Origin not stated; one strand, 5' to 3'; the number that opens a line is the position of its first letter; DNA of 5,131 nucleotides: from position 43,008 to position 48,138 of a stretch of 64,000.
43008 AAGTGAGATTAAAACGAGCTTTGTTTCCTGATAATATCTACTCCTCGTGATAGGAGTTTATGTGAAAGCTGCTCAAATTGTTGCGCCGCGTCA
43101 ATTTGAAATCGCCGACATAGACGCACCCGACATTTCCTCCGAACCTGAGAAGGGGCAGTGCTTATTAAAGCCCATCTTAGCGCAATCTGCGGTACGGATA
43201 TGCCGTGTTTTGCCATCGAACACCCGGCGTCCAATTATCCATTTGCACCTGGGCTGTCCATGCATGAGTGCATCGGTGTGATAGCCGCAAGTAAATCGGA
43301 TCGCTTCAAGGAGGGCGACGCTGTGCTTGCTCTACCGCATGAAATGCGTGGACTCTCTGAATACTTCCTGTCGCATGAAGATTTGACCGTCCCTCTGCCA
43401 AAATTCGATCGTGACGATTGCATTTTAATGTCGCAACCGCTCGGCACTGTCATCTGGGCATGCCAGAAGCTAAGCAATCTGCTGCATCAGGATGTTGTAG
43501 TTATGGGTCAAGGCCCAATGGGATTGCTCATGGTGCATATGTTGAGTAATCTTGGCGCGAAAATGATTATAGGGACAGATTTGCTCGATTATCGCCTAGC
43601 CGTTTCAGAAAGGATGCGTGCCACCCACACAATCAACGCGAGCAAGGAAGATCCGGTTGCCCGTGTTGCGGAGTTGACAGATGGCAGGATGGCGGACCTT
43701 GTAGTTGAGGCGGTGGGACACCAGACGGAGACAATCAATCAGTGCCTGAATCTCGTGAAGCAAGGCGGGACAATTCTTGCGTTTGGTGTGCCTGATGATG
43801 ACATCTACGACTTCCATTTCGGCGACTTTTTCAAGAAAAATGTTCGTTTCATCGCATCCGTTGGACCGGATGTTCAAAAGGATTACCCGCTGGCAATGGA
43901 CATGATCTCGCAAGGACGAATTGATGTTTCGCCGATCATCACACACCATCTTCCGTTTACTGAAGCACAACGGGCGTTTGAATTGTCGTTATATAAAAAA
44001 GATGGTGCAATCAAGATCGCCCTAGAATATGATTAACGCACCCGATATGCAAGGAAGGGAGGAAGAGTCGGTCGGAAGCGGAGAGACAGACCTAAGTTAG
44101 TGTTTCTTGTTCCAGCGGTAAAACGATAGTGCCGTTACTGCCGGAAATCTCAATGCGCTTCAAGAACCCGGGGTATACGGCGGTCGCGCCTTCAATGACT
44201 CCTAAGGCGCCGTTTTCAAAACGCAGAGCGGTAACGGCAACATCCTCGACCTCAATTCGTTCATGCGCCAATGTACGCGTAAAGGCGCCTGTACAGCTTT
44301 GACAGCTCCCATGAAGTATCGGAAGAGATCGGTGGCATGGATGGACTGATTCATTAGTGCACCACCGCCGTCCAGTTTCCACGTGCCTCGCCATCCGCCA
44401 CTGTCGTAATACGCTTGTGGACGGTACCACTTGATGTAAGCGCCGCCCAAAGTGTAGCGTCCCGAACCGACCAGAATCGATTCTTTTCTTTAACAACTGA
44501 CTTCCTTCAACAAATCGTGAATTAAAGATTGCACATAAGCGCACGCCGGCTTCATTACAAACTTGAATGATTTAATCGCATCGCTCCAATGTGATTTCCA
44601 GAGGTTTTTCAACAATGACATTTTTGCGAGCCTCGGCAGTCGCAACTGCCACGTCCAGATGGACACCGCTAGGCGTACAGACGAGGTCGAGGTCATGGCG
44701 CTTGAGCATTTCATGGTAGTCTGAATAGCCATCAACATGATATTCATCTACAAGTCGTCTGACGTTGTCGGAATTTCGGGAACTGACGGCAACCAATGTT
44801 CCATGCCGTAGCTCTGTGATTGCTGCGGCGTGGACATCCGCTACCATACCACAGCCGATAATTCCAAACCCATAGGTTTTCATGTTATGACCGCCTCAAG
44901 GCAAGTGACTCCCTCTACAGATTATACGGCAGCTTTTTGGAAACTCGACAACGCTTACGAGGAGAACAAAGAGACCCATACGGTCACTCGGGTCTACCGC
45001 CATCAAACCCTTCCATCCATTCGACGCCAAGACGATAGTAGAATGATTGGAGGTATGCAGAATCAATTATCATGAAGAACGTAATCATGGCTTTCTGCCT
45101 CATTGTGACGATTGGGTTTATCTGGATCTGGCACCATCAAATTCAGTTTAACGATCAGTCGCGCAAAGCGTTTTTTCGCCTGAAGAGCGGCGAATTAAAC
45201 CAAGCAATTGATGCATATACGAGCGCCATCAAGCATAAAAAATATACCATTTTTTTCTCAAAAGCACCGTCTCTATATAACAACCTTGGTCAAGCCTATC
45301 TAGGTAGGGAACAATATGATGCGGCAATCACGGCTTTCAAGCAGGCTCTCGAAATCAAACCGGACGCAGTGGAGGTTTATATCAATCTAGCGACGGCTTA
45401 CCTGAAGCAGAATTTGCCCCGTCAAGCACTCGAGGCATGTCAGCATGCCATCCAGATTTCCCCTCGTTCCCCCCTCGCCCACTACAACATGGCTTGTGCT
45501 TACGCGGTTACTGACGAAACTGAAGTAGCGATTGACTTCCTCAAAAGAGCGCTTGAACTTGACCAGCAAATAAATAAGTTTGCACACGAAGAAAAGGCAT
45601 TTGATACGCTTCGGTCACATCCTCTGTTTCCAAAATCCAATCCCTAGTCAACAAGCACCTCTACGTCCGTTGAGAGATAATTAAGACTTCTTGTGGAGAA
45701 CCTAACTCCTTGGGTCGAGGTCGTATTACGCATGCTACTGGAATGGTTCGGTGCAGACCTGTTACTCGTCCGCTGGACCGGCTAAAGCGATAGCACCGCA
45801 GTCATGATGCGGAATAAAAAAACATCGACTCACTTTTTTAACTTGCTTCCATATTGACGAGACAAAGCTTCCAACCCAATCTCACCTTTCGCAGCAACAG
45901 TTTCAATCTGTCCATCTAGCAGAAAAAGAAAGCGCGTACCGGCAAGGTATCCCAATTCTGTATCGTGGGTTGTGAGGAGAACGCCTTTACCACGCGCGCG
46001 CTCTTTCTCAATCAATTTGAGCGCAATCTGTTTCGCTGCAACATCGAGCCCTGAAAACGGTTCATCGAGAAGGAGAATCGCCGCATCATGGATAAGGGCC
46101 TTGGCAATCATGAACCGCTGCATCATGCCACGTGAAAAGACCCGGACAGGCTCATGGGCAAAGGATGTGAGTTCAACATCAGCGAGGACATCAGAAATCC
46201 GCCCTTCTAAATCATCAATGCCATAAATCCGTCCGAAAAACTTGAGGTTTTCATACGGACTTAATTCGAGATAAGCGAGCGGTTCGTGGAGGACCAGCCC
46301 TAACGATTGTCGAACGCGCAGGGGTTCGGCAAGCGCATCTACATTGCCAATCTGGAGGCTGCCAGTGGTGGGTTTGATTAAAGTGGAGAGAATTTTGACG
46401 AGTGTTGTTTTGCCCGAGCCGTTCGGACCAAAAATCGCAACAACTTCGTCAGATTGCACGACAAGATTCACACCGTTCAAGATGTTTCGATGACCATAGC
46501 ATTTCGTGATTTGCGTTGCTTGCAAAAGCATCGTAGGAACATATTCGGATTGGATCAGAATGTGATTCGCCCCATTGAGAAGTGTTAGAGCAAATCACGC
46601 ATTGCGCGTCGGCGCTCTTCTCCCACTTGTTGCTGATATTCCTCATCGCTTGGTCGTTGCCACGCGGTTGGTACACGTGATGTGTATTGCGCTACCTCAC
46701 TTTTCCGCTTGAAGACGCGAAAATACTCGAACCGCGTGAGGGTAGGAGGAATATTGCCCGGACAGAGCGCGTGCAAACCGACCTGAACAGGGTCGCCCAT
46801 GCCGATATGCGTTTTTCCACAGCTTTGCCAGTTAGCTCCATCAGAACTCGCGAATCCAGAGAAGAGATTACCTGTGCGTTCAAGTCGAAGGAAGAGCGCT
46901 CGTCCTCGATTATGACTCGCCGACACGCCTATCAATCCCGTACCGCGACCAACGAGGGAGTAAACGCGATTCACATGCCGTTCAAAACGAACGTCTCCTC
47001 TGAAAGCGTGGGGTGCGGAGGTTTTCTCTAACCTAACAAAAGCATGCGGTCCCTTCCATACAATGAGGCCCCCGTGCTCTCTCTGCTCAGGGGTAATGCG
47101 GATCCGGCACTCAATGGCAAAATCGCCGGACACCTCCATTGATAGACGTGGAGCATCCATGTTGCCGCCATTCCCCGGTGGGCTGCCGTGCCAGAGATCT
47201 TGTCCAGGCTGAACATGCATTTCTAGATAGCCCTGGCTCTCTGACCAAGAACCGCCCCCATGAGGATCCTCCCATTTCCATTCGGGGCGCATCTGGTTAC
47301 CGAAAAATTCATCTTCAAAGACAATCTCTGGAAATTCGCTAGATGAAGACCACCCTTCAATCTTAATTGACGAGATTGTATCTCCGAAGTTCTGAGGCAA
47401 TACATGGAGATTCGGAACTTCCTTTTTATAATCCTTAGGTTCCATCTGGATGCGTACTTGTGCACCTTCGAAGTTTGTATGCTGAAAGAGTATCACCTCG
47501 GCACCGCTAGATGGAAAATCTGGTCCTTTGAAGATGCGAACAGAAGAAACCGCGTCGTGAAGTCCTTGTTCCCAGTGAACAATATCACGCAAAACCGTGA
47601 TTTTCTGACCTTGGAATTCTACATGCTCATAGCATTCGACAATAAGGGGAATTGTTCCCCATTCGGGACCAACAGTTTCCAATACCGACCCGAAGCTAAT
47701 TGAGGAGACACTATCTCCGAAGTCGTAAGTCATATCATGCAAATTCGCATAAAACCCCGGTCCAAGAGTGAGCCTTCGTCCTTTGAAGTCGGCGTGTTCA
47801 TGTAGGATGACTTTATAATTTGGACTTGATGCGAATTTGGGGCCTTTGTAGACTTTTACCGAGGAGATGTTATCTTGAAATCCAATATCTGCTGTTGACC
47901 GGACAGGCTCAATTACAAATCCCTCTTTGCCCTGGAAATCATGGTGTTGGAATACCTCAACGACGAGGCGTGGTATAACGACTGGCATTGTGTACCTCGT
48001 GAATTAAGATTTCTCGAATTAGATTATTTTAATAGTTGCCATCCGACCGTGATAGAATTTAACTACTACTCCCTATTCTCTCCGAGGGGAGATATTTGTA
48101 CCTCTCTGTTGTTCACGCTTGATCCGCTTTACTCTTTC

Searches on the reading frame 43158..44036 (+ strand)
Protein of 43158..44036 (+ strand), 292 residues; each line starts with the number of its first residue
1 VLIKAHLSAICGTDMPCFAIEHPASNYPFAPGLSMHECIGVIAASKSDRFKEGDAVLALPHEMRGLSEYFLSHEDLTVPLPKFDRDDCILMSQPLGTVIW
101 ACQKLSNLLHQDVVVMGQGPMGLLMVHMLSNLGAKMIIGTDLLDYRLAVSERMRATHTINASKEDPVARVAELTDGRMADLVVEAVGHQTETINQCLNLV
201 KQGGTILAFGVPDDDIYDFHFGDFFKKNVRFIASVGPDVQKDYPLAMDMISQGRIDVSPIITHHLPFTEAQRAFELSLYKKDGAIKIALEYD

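Call 88: search_protein_families(library=pfam, proteins=[window:43158-44036:+], max_evalue=0.001)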
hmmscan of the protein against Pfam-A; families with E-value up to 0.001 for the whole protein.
window:43158-44036:+ (292 aa): 4 families
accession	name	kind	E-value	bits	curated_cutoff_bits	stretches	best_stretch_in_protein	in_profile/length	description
PF00107.32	ADH_zinc_N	-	4.9e-23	81.9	31.8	1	120-251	1-128/129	Zinc-binding dehydrogenase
PF16912.11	Glu_dehyd_C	-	7.2e-12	45.7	34.9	1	110-290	31-210/211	Glucose dehydrogenase C-terminus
PF13602.12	ADH_zinc_N_2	-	2.3e-08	35.5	27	1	155-276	3-122/134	Zinc-binding dehydrogenase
PF08240.17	ADH_N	-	4.3e-07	30.6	23.5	1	2-64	6-66/104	Alcohol dehydrogenase GroES-like domain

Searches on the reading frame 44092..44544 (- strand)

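Call 88: search_protein_families(library=pfam, proteins=[window:44092-44544:-], max_evalue=0.001)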
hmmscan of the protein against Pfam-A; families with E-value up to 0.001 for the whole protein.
window:44092-44544:- (150 aa): 2 families
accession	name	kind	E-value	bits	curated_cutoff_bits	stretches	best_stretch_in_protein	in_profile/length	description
PF22725.1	GFO_IDH_MocA_C3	-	5.8e-14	52.6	27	1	16-141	2-124/124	GFO/IDH/MocA C-terminal domain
PF02894.22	GFO_IDH_MocA_C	-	3.6e-05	24.1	22.9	1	19-141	1-128/218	Oxidoreductase family, C-terminal alpha/beta domain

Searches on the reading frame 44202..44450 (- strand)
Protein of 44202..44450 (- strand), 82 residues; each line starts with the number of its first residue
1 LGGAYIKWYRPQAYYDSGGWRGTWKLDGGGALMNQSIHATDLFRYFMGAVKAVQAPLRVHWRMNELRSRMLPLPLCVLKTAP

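Call 88: search_protein_families(library=pfam, proteins=[window:44202-44450:-], max_evalue=0.001)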
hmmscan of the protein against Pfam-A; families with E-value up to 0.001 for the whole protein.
window:44202-44450:- (82 aa): 2 families
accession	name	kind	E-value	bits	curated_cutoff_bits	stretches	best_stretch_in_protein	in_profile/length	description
PF22725.1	GFO_IDH_MocA_C3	-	8.7e-11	42.3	27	1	7-58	24-73/124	GFO/IDH/MocA C-terminal domain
PF02894.22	GFO_IDH_MocA_C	-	5.3e-08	33.4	22.9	1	6-59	20-70/218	Oxidoreductase family, C-terminal alpha/beta domain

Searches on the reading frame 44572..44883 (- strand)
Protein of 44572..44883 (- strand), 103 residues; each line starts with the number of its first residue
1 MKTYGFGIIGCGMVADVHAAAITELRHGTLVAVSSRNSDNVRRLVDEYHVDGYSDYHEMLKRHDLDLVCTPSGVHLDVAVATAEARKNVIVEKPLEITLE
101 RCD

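Call 88: search_protein_families(library=pfam, proteins=[window:44572-44883:-], max_evalue=0.001)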
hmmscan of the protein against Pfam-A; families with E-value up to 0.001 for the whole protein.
window:44572-44883:- (103 aa): 2 families
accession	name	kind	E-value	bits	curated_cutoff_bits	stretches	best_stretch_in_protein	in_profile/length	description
PF01408.29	GFO_IDH_MocA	-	1.6e-20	74.5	24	1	6-102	3-102/120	Oxidoreductase family, NAD-binding Rossmann fold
PF03807.23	F420_oxidored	-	0.00012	23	21.6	1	6-90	2-87/94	NADP oxidoreductase coenzyme F420-dependent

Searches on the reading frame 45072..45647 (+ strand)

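Call 88: search_protein_families(library=pfam, proteins=[window:45072-45647:+], max_evalue=0.001)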
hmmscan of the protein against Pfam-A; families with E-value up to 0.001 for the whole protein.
window:45072-45647:+ (191 aa): 20 families
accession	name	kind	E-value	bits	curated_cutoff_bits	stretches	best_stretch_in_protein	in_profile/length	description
PF00515.34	TPR_1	-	1.6e-27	94.5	27.8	2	68-98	3-33/34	Tetratricopeptide repeat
PF07719.23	TPR_2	-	2e-23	80.9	27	3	67-98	2-33/34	Tetratricopeptide repeat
PF13181.12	TPR_8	-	2e-19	68.5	25.7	1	67-98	2-33/34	Tetratricopeptide repeat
PF13414.12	TPR_11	-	3.5e-19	68.7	26.8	1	73-113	1-41/42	TPR repeat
PF13424.12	TPR_12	-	1.7e-17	63.8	30.1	3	67-130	4-75/77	Tetratricopeptide repeat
PF13431.12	TPR_17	-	2e-14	53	24.4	1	88-120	1-33/34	Tetratricopeptide repeat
PF14559.12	TPR_19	-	2.4e-14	53.8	25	2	77-121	2-46/68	Tetratricopeptide repeat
PF13432.12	TPR_16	-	1.5e-13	51.3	32.7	2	37-99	8-64/65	Tetratricopeptide repeat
PF13428.12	TPR_14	-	1.3e-12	47.4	23.5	1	68-108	3-43/44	Tetratricopeptide repeat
PF13176.12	TPR_7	-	6.2e-12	45.1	27.9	0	69-98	2-31/36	Tetratricopeptide repeat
PF13374.12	TPR_10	-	4e-10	39.8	27.5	1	68-95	4-31/42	Tetratricopeptide repeat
PF13371.12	TPR_9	-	9.6e-10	38.8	35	0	109-165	4-60/73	Tetratricopeptide repeat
PF13174.12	TPR_6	-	9.3e-07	29.5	26.3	0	72-94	6-28/33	Tetratricopeptide repeat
PF23914.1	TPR_CcmH_CycH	-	4.5e-06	27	42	0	72-111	56-95/158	Cytochrome c-type biogenesis protein H TPR domain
PF25575.1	TPR_BSK1_C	-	7.2e-06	26.3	42.2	0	79-138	55-115/118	Serine/threonine-protein kinase BSK1-like, TPR repeats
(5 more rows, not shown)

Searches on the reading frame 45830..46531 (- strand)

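Call 5: search_protein_families(library=pfam, proteins=[window:45830-46531:-], max_evalue=0.01)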
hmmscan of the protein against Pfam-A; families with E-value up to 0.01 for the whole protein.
window:45830-46531:- (233 aa): 9 families
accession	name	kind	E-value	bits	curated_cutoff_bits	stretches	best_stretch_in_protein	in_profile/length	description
PF00005.33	ABC_tran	-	9e-28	98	25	1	18-159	1-136/137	ABC transporter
PF13304.12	AAA_21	-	1.7e-13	51.7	27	2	127-193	233-302/304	AAA domain, putative AbiEii toxin, Type IV TA system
PF13166.12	AAA_13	-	1.3e-05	24.6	36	1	32-52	20-40/713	AAA domain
PF02463.25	SMC_N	-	0.00011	22.1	40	0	26-46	22-42/220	RecF/RecN/SMC N terminal domain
PF13555.12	AAA_29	-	0.00019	21.5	27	1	22-56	16-50/61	P-loop containing region of AAA domain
PF13476.12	AAA_23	-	0.00025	22.2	27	1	27-48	18-39/201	AAA domain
PF20720.3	nSTAND3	-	0.0003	21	27.2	0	24-50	13-39/155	Novel STAND NTPase 3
PF00931.28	NB-ARC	-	0.0023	17.6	23.5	0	26-46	16-36/248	NB-ARC domain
PF05729.18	NACHT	-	0.0039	17.5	26.7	0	30-53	2-25/167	NACHT domain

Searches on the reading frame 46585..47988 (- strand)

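Call 5: search_protein_families(library=pfam, proteins=[window:46585-47988:-], max_evalue=0.01)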
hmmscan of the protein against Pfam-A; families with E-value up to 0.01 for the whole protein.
window:46585-47988:- (467 aa): 3 families
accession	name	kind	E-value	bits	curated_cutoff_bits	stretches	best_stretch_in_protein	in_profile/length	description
PF00030.24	Crystall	-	5.6e-15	55.7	25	2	10-97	2-79/82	Beta/Gamma crystallin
PF07081.18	DUF1349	-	4.5e-13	49.7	32.4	1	247-425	7-176/179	Protein of unknown function (DUF1349)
PF17851.8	GH43_C2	-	0.00082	19.6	22.7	1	226-391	2-157/203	Beta xylosidase C-terminal Concanavalin A-like domain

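Call 10: search_protein_families(library=ncbifam, proteins=[window:46585-47988:-], max_evalue=0.01)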
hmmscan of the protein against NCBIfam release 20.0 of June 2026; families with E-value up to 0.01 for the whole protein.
window:46585-47988:- (467 aa): 0 families
